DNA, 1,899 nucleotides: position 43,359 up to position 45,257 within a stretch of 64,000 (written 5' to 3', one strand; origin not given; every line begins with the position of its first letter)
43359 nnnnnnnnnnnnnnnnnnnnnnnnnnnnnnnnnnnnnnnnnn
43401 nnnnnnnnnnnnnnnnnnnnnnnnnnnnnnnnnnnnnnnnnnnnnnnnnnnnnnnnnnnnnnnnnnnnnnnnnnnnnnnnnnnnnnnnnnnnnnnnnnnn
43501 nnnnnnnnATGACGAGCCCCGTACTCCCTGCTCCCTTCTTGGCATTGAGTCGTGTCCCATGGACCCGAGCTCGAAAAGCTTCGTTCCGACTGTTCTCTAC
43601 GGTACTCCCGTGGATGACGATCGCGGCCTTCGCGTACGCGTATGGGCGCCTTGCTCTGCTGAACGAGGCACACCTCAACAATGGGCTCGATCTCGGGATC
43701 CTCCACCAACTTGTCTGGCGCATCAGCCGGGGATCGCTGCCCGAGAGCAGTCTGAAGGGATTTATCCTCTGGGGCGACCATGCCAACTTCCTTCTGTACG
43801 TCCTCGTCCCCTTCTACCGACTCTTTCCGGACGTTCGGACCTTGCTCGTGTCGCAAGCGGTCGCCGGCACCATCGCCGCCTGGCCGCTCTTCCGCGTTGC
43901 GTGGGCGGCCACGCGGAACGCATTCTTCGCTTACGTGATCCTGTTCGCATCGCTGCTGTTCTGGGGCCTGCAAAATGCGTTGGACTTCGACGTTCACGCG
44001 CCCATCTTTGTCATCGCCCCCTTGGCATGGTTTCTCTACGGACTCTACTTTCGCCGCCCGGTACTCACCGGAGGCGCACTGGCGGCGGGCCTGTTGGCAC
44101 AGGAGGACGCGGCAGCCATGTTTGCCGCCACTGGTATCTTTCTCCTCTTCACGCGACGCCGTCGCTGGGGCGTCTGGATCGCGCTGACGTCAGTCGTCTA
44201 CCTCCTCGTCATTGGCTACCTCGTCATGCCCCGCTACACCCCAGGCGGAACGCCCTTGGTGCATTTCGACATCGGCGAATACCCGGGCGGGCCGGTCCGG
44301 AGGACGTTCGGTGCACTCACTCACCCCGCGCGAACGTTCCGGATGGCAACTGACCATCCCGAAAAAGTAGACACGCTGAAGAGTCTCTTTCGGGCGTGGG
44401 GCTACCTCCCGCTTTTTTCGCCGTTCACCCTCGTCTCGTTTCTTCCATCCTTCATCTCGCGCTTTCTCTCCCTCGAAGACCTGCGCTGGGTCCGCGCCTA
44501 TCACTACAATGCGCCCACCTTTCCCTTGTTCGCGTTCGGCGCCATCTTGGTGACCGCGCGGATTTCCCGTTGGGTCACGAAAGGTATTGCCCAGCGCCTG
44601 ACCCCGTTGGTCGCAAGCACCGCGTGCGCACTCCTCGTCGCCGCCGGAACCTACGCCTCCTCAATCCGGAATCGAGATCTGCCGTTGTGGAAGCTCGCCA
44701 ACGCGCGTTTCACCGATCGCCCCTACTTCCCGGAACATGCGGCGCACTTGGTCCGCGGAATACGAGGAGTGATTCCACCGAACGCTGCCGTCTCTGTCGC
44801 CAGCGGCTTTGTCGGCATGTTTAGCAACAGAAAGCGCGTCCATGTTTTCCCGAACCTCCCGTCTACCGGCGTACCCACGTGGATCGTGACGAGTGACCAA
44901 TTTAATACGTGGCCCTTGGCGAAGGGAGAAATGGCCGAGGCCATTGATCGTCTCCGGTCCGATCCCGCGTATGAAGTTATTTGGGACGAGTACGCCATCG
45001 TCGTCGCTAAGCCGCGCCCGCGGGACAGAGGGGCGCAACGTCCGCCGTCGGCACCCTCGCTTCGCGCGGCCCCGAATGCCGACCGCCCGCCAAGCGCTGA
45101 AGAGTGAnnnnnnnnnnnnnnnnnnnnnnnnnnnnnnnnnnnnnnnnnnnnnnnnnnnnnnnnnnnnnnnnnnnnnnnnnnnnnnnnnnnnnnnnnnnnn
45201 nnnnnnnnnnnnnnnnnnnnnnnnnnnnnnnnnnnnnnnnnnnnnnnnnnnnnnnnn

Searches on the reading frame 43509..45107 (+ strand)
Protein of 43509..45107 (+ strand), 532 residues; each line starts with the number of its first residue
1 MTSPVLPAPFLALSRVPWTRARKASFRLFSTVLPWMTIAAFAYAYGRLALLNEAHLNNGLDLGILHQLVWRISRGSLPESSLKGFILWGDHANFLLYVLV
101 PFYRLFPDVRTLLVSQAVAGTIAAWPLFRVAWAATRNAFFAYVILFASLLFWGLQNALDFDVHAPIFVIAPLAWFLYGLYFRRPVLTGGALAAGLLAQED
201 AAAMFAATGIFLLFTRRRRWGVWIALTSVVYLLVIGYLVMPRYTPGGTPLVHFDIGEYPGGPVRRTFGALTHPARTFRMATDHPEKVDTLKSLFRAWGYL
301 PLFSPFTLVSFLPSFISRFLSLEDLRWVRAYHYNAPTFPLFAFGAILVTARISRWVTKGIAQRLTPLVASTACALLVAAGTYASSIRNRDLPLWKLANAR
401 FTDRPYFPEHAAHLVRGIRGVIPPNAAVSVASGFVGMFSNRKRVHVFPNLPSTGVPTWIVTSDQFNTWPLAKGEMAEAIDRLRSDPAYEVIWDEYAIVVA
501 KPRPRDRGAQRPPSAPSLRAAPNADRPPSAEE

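Call 9: search_protein_families(library=pfam, proteins=[window:43509-45107:+], max_evalue=0.001)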
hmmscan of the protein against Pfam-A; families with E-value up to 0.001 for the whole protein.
window:43509-45107:+ (532 aa): 1 family
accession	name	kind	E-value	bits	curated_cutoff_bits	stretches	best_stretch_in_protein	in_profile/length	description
PF09852.15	DUF2079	-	1.4e-46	160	28.2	1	56-492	5-452/459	Predicted membrane protein (DUF2079)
